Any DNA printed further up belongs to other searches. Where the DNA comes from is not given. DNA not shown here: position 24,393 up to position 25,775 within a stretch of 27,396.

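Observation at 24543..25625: wHTH–GHKL kinase/ATPase–DUF4325(STAS-like) fusion: a self-contained 'partner-switching' module in one polypeptide, candidate novel one-gene system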

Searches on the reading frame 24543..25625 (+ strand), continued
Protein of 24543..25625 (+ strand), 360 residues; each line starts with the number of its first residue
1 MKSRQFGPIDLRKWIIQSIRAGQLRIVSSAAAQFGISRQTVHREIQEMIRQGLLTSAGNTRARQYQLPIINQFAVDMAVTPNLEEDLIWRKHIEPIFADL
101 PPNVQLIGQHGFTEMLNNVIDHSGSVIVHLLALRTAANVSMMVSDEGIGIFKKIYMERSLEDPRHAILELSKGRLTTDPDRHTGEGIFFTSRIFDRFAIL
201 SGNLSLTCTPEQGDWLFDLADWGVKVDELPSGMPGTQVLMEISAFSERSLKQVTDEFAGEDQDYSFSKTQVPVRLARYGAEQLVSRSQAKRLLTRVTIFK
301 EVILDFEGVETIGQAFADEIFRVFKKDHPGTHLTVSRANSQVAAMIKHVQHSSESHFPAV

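Call 24: predict_structure(alignment_id=A1)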
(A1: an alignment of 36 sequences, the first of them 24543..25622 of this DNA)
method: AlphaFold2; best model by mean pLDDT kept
length: 360 residues; sequences in the alignment: 36
mean_pLDDT: 84.5   pTM: 0.80
mean pLDDT of the five models: 84.5, 83.4, 81.2, 80.7, 80.2
residues with pLDDT >= 90: 172; 70-90: 136; 50-70: 34; < 50: 18
segments of 3 or more residues with pLDDT < 50: 1-3, 175-184, 356-360
pLDDT, mean of each block of 10 residues (from residue 1): 59 95 91 94 96 91 91 95 90 95 95 88 89 97 91 84 81 52 62 92 89 85 65 81 93 75 67 79 85 78 88 93 90 92 93 59
secondary structure, 60 per line:
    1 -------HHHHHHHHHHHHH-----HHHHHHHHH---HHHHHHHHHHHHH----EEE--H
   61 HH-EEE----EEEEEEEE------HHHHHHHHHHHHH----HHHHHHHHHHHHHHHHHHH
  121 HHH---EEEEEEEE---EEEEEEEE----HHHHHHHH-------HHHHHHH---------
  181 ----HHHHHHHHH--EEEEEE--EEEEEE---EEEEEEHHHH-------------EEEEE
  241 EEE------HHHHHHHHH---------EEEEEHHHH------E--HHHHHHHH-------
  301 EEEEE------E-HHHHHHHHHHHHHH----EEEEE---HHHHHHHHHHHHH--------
elements in order: H8-20 H26-34 H38-50 E55-57 E64-66 E71-78 H85-97 H102-123 E127-134 E138-145 H150-157 H165-171 H185-193 E196-201 E204-209 E213-218 H219-222 E236-243 H250-258 E268-272 H273-276 H286-293 E301-305 H314-327 E332-336 H340-352

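Call 31: search_protein_families(library=pfam, alignment_id=A2, max_evalue=0.00001)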
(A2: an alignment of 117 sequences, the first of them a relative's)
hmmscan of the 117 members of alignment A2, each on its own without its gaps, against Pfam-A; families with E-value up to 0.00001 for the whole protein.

A. member 1, L003:1114-1431:+ (106 aa): 0 families

B. families by the number of members that match (of 117 scanned): 139 families (the first 25 are shown)
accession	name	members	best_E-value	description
PF22698.1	Semialdhyde_dhC_1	4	5.5e-26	Semialdehyde dehydrogenase, dimerisation domain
PF01118.30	Semialdhyde_dh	4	9.1e-11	Semialdehyde dehydrogenase, NAD binding domain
PF13424.12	TPR_12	3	3.5e-58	Tetratricopeptide repeat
PF07690.21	MFS_1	3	7.8e-52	Major Facilitator Superfamily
PF01613.24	Flavin_Reduct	3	7.8e-36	Flavin reductase like domain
PF07719.23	TPR_2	3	6.5e-34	Tetratricopeptide repeat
PF00515.34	TPR_1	3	2.2e-28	Tetratricopeptide repeat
PF13428.12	TPR_14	3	1.4e-25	Tetratricopeptide repeat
PF13432.12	TPR_16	3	2.5e-25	Tetratricopeptide repeat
PF13431.12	TPR_17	3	5.1e-25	Tetratricopeptide repeat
PF13181.12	TPR_8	3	3.5e-20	Tetratricopeptide repeat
PF13176.12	TPR_7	3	2e-18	Tetratricopeptide repeat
PF01266.30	DAO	2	1.9e-63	FAD dependent oxidoreductase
PF13374.12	TPR_10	2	1.7e-43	Tetratricopeptide repeat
PF24885.1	TPR_NPHP3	2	5.8e-41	Nephrocystin-3 TPR domain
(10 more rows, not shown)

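Call 41: search_dna_similar(query=window:24543-25622:+, collection=phages, mode=protein, max_evalue=0.001)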
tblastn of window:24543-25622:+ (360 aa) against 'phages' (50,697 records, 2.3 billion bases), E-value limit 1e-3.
No match.

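Call 42: search_dna_similar(query=window:24543-25622:+, collection=plasmids, mode=protein, max_evalue=0.001)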
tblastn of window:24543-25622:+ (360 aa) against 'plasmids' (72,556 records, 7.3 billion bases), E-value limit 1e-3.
No match.

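Call 43: find_related_loci(query=A1, collection=viral_contigs, flank=10000)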
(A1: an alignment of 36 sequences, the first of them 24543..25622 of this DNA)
Query A1 (360 aa) in viral_contigs; peptide patterns used: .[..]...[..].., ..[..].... (x = any residue, [..] = any of these).
211 stretches matched a pattern; 58 encode a relative of the query (tblastn E <= 1e-3); 58 distinct loci.
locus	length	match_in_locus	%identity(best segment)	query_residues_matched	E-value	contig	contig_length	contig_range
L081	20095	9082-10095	44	10-355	2e-91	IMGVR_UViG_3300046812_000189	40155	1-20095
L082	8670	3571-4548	46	11-346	8e-88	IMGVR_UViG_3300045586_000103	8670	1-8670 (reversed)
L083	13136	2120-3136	45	10-360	2e-85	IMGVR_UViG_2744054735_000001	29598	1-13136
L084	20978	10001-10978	46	10-347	8e-83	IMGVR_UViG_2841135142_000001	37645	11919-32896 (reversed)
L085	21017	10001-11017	42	8-353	6e-83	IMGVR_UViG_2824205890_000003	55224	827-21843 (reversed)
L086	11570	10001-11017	42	8-353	2e-82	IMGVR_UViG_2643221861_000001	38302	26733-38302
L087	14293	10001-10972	42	13-346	2e-78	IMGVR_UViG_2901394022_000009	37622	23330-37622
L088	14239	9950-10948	44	10-353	7e-78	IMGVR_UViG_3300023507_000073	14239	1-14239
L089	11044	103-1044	45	30-352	5e-77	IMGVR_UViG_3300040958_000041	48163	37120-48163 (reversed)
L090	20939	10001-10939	42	26-350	3e-76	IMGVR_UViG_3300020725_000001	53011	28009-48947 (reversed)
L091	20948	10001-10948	42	30-353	3e-75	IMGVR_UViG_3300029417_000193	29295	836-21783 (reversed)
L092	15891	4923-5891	42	22-350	2e-73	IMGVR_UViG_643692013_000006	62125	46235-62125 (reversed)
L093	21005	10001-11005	40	11-353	8e-73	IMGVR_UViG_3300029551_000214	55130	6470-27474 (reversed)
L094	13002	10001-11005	40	11-353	7e-73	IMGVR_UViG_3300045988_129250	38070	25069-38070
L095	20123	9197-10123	43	36-350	5e-72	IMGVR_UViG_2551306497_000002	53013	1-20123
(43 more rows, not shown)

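Call 48: find_encoding_contigs(protein=P0001, flank=10000, max_places=3)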
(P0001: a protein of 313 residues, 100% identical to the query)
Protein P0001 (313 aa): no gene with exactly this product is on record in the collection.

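Call 58: search_protein_families(library=padloc, alignment_id=A2, max_evalue=1e-10)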
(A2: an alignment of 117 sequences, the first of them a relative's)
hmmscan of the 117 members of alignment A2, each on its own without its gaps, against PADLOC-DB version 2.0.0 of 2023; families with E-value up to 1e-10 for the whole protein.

A. member 1, L003:1114-1431:+ (106 aa): 0 families

B. families by the number of members that match (of 117 scanned): 58 families (the first 25 are shown)
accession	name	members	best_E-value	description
PDLC00512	JetC1|JetC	1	0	DUF3584 domain; MukB-like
PDLC00518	JetC1|JetC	1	2.2e-260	DUF3584 domain; MukB-like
PDLC00511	JetC1|JetC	1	1.5e-165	DUF3584 domain; MukB-like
PDLC00530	JetD1|JetD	1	5.2e-145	DUF2220; DUF3322; DUF2399 domain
PDLC00517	JetC1|JetC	1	4.4e-130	DUF3584 domain; MukB-like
PDLC00514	JetC1|JetC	1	8e-114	DUF3584 domain; MukB-like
PDLC00522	JetD1|JetD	1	4.6e-104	DUF2220; DUF3322; DUF2399 domain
PDLC00519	JetC1|JetC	1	8.2e-78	DUF3584 domain; MukB-like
PDLC00509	JetC1|JetC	1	1.2e-61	DUF3584 domain; MukB-like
PDLC00505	JetC1|JetC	1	1.2e-49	DUF3584 domain; MukB-like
PDLC00523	JetD1|JetD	1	1.6e-46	DUF2220; DUF3322; DUF2399 domain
PDLC03963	SoFic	1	3.5e-40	-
PDLC01136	RT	1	1.2e-36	RT (reverse transcriptase)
PDLC04943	PDC-S17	1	1.8e-34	-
PDLC04903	PDC-S09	1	4.6e-33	-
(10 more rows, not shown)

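Call 62: search_protein_families(library=phrogs, alignment_id=A5, max_evalue=1e-8)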
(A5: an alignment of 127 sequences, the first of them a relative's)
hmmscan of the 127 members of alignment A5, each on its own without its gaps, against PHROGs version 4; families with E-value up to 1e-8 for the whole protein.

A. member 1, L081:7195-7965:+ (257 aa): 1 family
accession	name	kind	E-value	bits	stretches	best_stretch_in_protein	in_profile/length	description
phrog_21613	-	unknown function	5.9e-12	46.7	1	126-230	10-114/166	-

B. families by the number of members that match (of 127 scanned): 121 families (the first 25 are shown)
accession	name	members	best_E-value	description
phrog_52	-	6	1.4e-87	tail protein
phrog_36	-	6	1.4e-23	transcriptional regulator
phrog_2606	-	5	2.9e-87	terminase small subunit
phrog_51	-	5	4.4e-51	terminase small subunit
phrog_17390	-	5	1.2e-17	-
phrog_4456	-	4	1.7e-16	-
phrog_1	-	3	3.2e-64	integrase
phrog_20686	-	3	6.5e-51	-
phrog_8048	-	3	1.9e-40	HNH endonuclease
phrog_216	-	3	4.1e-40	integrase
phrog_10250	-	3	3.5e-34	terminase large subunit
phrog_95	-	2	1.9e-132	integrase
phrog_181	-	2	3.5e-58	endolysin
phrog_1889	-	2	2.9e-56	terminase small subunit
phrog_125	-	2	6.4e-51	DNA invertase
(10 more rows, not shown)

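Call 69: find_encoding_contigs(protein=P0004, flank=6000, max_places=2)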
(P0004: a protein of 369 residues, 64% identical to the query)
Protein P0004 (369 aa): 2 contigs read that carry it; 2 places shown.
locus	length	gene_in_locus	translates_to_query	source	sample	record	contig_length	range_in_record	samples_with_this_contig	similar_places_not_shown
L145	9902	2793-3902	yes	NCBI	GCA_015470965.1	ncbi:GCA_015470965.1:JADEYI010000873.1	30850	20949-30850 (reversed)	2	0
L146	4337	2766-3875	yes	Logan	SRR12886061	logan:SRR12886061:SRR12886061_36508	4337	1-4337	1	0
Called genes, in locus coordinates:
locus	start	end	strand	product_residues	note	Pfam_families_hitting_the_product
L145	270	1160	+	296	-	PF01063:Aminotran_4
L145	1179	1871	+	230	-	PF00578:AhpC-TSA, PF08534:Redoxin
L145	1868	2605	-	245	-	PF03692:CxxCxxCC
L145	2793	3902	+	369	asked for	PF14213:DUF4325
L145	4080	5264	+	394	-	PF02771:Acyl-CoA_dh_N, PF02770:Acyl-CoA_dh_M, PF00441:Acyl-CoA_dh_1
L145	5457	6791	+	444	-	PF00909:Ammonium_transp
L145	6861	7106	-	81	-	-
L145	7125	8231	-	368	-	PF01098:FTSW_RODA_SPOVE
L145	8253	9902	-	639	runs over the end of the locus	PF03717:PBP_dimer, PF00905:Transpeptidase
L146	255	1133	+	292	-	PF01063:Aminotran_4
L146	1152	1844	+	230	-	PF00578:AhpC-TSA, PF08534:Redoxin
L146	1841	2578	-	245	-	PF03692:CxxCxxCC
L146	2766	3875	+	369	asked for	PF14213:DUF4325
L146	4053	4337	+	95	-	?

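Call 70: find_encoding_contigs(protein=P0003, flank=6000, max_places=2)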
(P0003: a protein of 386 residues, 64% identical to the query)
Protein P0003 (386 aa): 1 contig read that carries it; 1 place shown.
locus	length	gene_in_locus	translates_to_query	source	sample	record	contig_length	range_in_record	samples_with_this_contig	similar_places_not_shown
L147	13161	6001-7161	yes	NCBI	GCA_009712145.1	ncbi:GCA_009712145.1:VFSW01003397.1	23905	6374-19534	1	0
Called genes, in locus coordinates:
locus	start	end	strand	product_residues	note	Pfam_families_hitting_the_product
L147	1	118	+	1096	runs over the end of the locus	PF00580:UvrD-helicase, PF13245:AAA_19 (weak), PF13361:UvrD_C, PF13538:UvrD_C_2 (faint)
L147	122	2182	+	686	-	PF00580:UvrD-helicase, PF13086:AAA_11 (weak), PF13604:AAA_30, PF05127:NAT10_TcmA_helicase (faint), PF13245:AAA_19, PF18335:SH3_13, PF01443:Viral_helicase1 (weak), PF13538:UvrD_C_2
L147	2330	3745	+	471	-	PF03062:MBOAT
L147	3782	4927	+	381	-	-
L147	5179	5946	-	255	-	-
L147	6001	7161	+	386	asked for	PF14213:DUF4325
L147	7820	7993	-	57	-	-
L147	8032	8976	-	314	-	PF12760:Zn_ribbon_IS1595, PF12762:DDE_Tnp_IS1595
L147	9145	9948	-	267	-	-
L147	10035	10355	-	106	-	PF12762:DDE_Tnp_IS1595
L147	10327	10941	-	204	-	PF12762:DDE_Tnp_IS1595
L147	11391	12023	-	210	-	PF02798:GST_N, PF13409:GST_N_2, PF13417:GST_N_3, PF00043:GST_C, PF13410:GST_C_2, PF14497:GST_C_3 (weak)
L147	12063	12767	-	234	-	PF05988:DUF899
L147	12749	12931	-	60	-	-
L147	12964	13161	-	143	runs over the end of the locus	PF08327:AHSA1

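Call 71: find_encoding_contigs(protein=P0006, flank=6000, max_places=2)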
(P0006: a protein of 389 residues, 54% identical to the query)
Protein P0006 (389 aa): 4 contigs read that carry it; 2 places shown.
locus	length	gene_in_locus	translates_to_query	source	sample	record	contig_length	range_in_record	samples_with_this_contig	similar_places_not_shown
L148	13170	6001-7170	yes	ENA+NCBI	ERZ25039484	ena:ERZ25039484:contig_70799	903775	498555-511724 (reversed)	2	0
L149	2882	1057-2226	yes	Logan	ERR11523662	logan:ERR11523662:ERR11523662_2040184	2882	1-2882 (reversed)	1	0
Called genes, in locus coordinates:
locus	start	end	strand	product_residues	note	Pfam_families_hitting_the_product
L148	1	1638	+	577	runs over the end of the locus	PF00528:BPD_transp_1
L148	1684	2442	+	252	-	PF00005:ABC_tran, PF13304:AAA_21 (faint)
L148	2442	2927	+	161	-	PF09821:AAA_assoc_C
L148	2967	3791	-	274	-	-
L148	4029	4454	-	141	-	PF00190:Cupin_1 (weak), PF12973:Cupin_7 (weak), PF07883:Cupin_2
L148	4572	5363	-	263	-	PF01370:Epimerase, PF13460:NAD_binding_10 (faint)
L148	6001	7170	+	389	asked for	PF14213:DUF4325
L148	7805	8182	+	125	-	PF07858:LEH, PF07366:SnoaL (weak), PF13474:SnoaL_3 (weak), PF14534:DUF4440 (weak), PF12680:SnoaL_2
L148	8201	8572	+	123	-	PF07858:LEH, PF07366:SnoaL (weak), PF13474:SnoaL_3 (weak), PF12680:SnoaL_2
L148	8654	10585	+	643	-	PF00009:GTP_EFTU, PF03144:GTP_EFTU_D2 (weak), PF25461:Beta-barrel_SelB, PF09106:WHD_2nd_SelB, PF09107:WHD_3rd_SelB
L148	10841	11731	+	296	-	PF00586:AIRS, PF02769:AIRS_C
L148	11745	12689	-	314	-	PF00296:Bac_luciferase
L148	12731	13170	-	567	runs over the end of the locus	PF13231:PMT_2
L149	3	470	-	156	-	?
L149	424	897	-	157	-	-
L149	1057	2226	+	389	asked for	PF14213:DUF4325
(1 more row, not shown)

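Call 77: search_solved_structures(query=A1, max_evalue=1, show_alignments=3)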
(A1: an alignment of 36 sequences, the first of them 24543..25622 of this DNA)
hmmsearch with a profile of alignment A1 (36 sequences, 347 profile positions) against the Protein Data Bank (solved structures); distinct sequences matched with E-value up to 1: 33.
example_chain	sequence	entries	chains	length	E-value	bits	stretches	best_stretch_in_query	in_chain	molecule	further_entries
3ehg_A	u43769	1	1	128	0.00014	24.2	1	97-181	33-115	Sensor kinase (YocF protein)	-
3ehf_A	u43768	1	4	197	0.00024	23.4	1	96-180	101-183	Sensor kinase (YocF protein)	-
7ssj_A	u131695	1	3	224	0.00025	23.3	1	96-180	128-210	Sensor histidine kinase DesK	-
3gig_A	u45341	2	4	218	0.00026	23.3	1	96-180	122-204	Sensor histidine kinase desK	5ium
3gie_A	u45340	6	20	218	0.00026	23.3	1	96-180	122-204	Sensor histidine kinase desK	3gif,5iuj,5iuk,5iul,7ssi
3ehh_A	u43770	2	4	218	0.00027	23.2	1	96-180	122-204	Sensor kinase (YocF protein)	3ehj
4gt8_A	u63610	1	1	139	0.00045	22.5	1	113-170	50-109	Sensor protein vraS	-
3zxq_A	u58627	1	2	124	0.012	17.8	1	112-156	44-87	HYPOXIA SENSOR HISTIDINE KINASE RESPONSE REGULATOR DOST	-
3f6v_A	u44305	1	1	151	0.017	17.3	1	13-69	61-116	Possible transcriptional regulator, ArsR family protein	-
3tgn_A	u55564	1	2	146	0.022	17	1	14-79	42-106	Adc operon repressor AdcR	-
4i5s_A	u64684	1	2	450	0.035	16.3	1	114-153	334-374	Putative histidine kinase CovS; VicK-like protein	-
5yhx_A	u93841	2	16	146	0.036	16.2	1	13-86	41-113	Zinc transport transcriptional regulator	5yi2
4u0y_A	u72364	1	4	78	0.041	16.1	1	29-55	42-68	HTH-type transcriptional repressor YvoA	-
5yhy_A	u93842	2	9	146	0.041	16.1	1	12-86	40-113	Zinc transport transcriptional regulator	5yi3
5yhz_A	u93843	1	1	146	0.041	16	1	15-86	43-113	Zinc transport transcriptional regulator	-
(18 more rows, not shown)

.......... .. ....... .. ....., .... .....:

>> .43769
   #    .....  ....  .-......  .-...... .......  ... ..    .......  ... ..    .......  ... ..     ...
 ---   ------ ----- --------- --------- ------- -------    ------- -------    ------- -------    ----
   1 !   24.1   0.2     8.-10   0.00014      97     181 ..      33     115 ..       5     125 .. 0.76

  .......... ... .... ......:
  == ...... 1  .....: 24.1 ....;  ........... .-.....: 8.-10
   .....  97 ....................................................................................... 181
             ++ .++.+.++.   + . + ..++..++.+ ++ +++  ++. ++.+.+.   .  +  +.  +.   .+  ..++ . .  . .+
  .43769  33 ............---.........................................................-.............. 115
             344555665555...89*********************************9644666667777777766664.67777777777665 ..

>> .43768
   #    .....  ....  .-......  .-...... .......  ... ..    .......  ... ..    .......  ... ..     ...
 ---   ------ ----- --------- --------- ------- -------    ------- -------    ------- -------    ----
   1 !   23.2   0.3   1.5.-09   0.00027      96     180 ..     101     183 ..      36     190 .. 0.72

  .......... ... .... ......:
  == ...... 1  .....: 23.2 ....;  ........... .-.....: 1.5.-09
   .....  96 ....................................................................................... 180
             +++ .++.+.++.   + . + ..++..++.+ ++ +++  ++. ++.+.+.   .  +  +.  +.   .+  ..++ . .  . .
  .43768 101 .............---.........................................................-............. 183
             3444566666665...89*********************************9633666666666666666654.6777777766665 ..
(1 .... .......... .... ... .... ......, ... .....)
